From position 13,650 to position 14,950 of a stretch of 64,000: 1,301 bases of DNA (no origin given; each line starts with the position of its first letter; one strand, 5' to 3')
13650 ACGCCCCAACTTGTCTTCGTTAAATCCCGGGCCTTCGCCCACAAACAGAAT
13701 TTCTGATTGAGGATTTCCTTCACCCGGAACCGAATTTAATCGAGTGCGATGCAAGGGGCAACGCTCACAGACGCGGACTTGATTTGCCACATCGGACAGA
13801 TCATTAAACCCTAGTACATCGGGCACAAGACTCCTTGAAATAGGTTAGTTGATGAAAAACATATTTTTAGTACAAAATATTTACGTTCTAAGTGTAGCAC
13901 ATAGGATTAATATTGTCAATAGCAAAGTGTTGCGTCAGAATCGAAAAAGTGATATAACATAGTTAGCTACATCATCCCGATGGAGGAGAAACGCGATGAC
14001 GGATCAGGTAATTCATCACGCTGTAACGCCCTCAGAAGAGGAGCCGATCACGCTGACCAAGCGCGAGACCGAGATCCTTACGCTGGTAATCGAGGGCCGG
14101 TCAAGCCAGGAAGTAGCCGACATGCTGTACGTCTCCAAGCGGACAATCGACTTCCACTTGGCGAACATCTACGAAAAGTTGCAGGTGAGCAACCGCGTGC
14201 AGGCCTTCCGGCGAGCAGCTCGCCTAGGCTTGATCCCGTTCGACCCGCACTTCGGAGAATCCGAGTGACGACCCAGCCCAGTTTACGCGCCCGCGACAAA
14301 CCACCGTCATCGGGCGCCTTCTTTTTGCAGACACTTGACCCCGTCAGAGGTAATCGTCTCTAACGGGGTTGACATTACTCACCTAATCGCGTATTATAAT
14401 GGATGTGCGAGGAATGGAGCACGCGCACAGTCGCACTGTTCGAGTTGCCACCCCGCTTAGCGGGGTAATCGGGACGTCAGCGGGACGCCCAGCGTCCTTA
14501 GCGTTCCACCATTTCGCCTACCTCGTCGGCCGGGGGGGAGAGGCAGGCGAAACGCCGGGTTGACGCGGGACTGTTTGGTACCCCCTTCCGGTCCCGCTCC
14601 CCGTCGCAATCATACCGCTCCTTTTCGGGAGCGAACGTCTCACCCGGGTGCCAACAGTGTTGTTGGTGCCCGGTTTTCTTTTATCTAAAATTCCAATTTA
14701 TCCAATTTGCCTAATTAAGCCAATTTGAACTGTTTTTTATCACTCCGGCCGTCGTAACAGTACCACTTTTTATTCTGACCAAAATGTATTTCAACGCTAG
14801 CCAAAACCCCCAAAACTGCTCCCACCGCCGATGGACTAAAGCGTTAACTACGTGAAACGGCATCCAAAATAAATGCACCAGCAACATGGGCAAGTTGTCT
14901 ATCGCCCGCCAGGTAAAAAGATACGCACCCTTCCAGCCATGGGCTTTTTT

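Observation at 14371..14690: Strongly promoted ~285-nt GC-rich structured RNA candidate next to a LuxR-solo regulator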

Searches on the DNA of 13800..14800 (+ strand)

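Call 4: search_rna_families(source=window, start=13800, end=14800, threshold=evalue, max_evalue=10, show_alignments=3)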
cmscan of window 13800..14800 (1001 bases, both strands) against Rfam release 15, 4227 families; matches with E-value up to 10: 4.
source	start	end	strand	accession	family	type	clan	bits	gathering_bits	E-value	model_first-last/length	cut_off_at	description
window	14504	14558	-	RF04163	mir-8364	Gene; miRNA;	-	23.8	67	0.12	1-61/61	no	mir-8364 microRNA precursor family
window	14506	14560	+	RF04163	mir-8364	Gene; miRNA;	-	22.1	67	0.31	1-61/61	no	mir-8364 microRNA precursor family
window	14336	14370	-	RF04201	MIR7510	Gene; miRNA;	-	15.2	93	9.7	1-79/79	no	MIR7510 microRNA precursor family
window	14428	14518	-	RF01930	bxd_2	Gene; lncRNA;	-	11.5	80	8.3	1-91/91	no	Bithoraxoid conserved region 2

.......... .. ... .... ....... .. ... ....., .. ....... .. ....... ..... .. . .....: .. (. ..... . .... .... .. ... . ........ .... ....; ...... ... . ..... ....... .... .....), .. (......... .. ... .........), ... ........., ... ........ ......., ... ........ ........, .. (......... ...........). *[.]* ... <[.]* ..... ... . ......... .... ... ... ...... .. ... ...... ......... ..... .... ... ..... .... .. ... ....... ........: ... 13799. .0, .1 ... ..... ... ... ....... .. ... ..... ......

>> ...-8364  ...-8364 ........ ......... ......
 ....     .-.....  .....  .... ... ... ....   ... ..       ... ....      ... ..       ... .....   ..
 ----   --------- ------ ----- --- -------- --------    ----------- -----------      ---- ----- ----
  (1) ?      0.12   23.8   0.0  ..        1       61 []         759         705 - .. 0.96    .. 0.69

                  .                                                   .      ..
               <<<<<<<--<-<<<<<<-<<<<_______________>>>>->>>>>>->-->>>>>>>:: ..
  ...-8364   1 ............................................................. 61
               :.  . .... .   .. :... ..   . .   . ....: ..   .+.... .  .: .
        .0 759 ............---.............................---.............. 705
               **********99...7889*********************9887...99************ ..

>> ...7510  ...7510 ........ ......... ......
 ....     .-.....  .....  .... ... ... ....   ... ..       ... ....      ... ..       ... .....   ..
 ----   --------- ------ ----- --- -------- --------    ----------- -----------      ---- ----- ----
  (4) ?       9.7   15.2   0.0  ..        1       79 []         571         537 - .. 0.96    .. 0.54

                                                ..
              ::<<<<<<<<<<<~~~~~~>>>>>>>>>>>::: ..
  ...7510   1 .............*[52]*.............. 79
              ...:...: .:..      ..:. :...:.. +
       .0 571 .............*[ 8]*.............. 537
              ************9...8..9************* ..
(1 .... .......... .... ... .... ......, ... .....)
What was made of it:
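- On 6S RNA (Rfam 6S families): There is no 6S hit even at E<=10 in 13800-14800 (call 4).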

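Call 35: search_dna_similar(query=window:14330-14700:+, collection=phages, mode=distant, max_evalue=1)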
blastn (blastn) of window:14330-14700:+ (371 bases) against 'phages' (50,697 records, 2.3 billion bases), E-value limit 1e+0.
No match.

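Call 36: search_dna_similar(query=window:14330-14700:+, collection=plasmids, mode=distant, max_evalue=1)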
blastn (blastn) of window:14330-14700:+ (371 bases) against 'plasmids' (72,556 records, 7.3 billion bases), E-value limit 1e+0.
No match.
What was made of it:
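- Tried and rejected: Phage, plasmid and viral origin. blastn gave no match (calls 35, 36).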

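Call 89: build_rna_model(alignment_id=A2, structure=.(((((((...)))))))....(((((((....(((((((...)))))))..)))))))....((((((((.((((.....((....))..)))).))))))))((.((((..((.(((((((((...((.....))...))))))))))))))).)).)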
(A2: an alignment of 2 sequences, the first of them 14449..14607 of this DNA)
Model R1 built from alignment A2 (2 sequences, 159 columns); structure: as given.
model positions 159; base pairs 54; branch points 3; effective number of sequences 0.54; information 0.589 bits per position. Calibrated on 0.2 Mb of random sequence (short: E-values are rough).
structure used (alignment columns):
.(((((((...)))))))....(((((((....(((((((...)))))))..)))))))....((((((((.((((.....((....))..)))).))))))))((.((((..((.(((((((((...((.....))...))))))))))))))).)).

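Call 91: search_with_rna_model(model_id=R1, sources=[window, L002, L003, L004, L005, L006, L007, L008, L009, L010, L011, L012, L013, L014, L015, L016, L017, L018, L019, L020, L021, L022, L023, L024, L025, L026, L027, L028, L029, L030, L031, L032, L033, L034, L035, L036, L037, L038, L039, L040, L041, L042, L043, L044, L045, L046, L047, L048, L049, L050, L051, L052, L053, L054, L055, L056, L057, L058, L059, L060, L061, L062, L063, L064, L065, L066, L067, L068, L069, L070, L071, L072, L073, L074, L075, L076, L077, L078, L079, L080, L081, L082, L083, L084, L085, L086, L087, L088, L089, L090, L091, L092, L093, L094, L095, L096, L097, L098, L099, L100], max_evalue=10)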
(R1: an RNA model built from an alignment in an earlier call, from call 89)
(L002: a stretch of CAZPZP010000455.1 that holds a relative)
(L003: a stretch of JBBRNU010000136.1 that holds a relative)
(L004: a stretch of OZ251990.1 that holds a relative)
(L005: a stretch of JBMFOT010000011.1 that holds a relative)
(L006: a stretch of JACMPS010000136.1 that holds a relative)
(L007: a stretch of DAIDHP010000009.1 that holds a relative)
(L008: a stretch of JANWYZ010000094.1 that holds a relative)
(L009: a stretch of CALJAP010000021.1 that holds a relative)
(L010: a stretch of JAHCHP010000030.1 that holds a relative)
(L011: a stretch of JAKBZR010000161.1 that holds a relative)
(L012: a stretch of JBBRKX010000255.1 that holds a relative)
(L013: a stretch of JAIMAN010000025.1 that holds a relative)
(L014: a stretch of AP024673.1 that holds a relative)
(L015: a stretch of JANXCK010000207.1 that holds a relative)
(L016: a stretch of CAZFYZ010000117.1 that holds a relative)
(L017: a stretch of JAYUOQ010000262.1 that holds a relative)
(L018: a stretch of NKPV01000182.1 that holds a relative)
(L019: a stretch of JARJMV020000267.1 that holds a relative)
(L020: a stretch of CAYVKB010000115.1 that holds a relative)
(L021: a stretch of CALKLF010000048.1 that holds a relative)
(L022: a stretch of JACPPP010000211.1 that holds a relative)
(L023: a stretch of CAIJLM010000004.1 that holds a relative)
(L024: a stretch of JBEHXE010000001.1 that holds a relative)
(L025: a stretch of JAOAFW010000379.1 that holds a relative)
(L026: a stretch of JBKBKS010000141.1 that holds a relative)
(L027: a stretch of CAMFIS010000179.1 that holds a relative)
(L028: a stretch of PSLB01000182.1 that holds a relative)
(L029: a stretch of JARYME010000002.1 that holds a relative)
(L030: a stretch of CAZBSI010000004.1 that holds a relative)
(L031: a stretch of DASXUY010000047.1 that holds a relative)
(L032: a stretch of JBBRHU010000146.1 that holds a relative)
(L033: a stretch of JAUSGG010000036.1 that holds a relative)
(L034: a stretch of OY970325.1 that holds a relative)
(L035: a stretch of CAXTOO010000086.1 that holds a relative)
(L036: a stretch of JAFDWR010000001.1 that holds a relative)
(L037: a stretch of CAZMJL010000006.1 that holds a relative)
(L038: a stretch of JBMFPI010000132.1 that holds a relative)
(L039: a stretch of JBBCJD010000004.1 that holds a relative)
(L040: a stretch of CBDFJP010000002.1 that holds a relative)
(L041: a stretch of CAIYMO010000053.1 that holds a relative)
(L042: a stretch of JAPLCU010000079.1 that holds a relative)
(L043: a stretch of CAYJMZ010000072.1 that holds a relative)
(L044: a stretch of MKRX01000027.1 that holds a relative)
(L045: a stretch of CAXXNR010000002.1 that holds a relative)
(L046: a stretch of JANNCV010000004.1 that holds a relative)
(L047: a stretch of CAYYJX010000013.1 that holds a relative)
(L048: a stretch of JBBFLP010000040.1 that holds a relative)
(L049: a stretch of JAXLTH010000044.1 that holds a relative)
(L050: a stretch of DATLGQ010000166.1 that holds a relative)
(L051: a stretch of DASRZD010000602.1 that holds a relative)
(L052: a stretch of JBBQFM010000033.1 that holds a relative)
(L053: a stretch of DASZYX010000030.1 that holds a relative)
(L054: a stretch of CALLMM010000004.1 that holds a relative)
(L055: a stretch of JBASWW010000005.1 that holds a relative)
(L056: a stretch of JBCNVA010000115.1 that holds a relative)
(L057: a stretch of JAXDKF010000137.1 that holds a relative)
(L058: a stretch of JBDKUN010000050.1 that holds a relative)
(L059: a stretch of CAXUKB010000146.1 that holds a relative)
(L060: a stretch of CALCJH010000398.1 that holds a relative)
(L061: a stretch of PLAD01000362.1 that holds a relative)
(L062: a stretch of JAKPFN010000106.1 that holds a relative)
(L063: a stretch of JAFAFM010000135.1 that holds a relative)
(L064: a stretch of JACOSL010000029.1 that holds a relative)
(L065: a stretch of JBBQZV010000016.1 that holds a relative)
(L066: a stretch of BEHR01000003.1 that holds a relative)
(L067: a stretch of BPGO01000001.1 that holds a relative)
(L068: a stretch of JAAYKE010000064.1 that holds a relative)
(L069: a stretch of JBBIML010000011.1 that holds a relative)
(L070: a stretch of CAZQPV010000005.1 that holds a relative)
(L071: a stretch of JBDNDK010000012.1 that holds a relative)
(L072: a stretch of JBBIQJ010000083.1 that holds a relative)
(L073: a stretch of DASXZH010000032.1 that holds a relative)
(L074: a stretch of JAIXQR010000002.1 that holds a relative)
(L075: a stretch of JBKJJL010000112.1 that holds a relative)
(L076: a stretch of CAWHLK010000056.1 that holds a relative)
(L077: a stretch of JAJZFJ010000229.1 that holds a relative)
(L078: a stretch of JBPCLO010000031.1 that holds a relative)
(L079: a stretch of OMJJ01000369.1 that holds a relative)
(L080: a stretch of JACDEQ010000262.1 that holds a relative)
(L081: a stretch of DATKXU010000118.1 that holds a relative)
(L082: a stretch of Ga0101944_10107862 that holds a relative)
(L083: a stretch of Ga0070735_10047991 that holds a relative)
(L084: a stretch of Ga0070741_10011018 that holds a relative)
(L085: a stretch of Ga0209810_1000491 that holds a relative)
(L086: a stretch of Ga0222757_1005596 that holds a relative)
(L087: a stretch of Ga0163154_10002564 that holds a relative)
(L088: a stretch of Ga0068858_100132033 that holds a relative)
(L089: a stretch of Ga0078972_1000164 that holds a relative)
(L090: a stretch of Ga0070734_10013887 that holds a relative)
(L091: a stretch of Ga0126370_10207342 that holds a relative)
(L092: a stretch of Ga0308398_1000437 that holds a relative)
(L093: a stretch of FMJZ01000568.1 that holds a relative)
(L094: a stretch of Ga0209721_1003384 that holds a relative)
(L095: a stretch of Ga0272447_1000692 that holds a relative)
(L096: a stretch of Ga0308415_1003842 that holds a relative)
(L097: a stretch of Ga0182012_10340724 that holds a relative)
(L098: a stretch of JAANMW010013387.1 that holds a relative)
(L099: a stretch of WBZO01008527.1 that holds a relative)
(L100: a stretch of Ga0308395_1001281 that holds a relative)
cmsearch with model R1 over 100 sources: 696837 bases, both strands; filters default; matches with E-value up to 10: 6.
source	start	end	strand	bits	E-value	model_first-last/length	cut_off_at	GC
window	14449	14607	+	197.5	1.6e-43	1-159/159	no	0.69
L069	3763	3867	+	16.1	0.25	1-159/159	no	0.68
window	14457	14633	-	15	0.45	1-159/159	no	0.66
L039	4817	4940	+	14.4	0.6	1-159/159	no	0.62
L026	721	819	-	12.3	1.9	1-159/159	no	0.66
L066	3580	3722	-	9.6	8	1-159/159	no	0.66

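Call 92: search_with_rna_model(model_id=R1, sources=[L101, L102, L103, L104, L105, L106, L107, L108, L109, L110, L111, L112, L113, L114, L115, L116, L117, L118, L119, L120, L121, L122, L123, L124, L125, L126, L127, L128, L129, L130, L131, L132, L133, L134, L135, L136, L137, L138, L139, L140, L141, L142, L143, L144, L145, L146, L147, L148, L149, L150, L151, L152, L153, L154, L155, L156, L157, L158, L159, L160, L161, L162, L163, L164, L165, L166, L167, L168, L169, L170, L171, L172, L173, L174, L175, L176, L177], max_evalue=10)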
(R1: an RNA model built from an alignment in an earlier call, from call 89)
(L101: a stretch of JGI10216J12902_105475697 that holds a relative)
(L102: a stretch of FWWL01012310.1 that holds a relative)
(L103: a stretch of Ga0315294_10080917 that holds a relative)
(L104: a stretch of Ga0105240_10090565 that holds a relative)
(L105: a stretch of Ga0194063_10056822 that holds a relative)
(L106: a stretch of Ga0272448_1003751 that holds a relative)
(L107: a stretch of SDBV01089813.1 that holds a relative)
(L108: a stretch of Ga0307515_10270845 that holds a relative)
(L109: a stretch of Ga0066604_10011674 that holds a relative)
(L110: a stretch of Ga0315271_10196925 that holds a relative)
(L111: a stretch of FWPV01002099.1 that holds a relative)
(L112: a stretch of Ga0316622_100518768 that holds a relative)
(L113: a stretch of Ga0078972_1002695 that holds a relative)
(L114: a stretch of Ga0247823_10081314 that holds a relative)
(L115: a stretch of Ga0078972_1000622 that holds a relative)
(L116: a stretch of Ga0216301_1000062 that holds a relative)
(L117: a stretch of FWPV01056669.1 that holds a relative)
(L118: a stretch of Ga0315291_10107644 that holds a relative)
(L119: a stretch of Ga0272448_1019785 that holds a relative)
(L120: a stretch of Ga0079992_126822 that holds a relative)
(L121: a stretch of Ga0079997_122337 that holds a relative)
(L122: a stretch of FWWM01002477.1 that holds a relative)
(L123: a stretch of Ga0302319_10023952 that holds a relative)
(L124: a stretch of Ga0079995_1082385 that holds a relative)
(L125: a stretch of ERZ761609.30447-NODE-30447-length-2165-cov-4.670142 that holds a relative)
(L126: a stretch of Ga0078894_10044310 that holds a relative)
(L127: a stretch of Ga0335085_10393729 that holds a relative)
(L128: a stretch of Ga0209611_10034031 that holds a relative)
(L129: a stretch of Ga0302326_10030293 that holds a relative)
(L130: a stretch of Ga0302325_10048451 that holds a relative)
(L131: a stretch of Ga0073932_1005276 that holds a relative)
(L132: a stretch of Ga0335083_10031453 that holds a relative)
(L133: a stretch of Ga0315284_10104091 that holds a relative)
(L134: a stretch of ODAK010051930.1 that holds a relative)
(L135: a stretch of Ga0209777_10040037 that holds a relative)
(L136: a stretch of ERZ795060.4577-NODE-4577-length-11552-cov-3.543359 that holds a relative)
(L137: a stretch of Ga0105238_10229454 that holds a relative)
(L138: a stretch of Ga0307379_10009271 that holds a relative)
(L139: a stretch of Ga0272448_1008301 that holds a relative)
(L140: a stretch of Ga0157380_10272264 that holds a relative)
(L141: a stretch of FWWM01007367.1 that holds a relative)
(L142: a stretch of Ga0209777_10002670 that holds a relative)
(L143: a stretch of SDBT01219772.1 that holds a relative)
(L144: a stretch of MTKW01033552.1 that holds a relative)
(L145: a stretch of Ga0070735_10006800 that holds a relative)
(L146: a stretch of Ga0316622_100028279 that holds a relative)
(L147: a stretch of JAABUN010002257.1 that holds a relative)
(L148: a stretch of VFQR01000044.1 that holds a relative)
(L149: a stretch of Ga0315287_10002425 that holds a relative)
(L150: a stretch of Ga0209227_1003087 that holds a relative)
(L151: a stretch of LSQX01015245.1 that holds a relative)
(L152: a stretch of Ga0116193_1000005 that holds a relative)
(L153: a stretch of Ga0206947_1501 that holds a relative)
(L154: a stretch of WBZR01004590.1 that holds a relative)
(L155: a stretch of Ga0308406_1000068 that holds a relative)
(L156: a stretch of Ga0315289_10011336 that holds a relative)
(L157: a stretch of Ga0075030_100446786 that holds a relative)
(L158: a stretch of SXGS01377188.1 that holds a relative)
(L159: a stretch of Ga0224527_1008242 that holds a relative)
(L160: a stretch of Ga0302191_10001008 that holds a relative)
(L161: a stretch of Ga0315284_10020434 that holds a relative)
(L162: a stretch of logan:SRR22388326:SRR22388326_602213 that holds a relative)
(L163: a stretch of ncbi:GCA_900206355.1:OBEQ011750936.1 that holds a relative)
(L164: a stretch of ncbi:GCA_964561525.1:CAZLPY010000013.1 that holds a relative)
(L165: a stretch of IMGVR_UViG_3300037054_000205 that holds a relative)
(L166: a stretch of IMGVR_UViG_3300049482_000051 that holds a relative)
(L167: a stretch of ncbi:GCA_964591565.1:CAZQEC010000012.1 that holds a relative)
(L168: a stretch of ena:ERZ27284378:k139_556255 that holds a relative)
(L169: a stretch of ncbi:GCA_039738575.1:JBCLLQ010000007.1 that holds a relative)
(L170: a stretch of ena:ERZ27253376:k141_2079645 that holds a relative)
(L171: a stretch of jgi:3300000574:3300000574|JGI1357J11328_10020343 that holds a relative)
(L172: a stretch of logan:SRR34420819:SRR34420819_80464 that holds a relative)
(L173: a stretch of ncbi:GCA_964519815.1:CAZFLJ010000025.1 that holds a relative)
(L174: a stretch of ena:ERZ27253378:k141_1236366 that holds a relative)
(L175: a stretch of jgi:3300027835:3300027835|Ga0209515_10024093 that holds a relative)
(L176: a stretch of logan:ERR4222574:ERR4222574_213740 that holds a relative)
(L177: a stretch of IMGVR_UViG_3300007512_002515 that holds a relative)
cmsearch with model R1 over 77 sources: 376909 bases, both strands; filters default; matches with E-value up to 10: 5.
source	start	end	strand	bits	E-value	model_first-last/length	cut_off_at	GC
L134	2861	2955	-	22.7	0.0039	1-159/159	no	0.73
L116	2786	2862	-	11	2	1-159/159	no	0.68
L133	1694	1839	+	10.2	3.1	1-159/159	no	0.65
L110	640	762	+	8.4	8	1-159/159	no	0.68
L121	255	400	-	8.1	9.3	1-159/159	no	0.59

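Call 93: search_with_rna_model(model_id=R1, source=L134, max_evalue=1, show_alignments=1)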
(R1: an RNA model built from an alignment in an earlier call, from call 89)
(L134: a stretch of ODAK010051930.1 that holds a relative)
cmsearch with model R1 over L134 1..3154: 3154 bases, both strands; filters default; matches with E-value up to 1: 1.
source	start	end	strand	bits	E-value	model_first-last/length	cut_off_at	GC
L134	2861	2955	-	22.7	3.2e-05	1-159/159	no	0.73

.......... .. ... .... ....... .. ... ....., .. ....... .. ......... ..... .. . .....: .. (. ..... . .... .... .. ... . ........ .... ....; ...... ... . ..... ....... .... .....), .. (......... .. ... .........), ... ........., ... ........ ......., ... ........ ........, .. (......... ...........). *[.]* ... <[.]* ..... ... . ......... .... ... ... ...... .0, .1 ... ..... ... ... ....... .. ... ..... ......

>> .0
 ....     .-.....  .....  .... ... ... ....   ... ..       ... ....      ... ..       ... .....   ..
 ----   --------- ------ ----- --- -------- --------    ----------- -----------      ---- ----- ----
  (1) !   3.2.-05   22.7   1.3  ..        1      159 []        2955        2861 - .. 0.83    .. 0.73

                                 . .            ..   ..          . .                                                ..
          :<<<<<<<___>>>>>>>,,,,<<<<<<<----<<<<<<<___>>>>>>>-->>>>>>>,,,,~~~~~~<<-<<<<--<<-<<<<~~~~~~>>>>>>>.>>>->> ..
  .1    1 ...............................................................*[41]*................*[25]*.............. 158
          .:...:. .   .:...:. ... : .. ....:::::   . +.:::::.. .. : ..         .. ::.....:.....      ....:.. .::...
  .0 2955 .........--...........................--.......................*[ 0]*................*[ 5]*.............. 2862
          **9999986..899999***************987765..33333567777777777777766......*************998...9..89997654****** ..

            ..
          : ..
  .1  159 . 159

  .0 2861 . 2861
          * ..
